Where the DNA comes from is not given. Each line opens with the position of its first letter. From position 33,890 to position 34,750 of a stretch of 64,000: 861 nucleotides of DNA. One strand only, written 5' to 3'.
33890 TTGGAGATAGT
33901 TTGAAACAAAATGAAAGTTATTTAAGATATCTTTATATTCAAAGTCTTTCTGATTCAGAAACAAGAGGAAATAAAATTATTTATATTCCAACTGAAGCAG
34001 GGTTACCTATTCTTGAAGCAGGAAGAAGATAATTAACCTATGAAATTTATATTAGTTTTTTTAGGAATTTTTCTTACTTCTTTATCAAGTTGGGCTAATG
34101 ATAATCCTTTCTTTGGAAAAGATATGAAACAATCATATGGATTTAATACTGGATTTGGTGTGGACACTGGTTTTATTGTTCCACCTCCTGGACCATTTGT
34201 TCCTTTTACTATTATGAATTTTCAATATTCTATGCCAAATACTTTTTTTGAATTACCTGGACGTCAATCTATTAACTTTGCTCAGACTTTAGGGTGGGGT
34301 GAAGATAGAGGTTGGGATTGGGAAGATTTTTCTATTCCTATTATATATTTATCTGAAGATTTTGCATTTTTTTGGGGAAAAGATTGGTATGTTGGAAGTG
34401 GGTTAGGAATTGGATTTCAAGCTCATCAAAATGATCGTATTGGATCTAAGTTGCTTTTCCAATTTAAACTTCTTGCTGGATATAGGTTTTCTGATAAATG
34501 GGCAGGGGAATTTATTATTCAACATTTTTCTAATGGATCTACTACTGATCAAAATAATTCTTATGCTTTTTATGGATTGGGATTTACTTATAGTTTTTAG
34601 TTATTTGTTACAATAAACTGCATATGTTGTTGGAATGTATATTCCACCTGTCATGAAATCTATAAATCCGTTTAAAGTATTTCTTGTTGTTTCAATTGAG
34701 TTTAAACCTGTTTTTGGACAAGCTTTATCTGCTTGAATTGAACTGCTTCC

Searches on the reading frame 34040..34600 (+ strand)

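Call 62: search_protein_families(library=pfam, proteins=[window:34040-34600:+], max_evalue=0.001)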
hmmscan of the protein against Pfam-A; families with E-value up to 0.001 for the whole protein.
window:34040-34600:+ (186 aa): 1 family
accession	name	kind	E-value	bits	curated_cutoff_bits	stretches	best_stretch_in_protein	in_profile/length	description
PF09411.16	PagL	-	1.8e-09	38.3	23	1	113-184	58-135/136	Lipid A 3-O-deacylase (PagL)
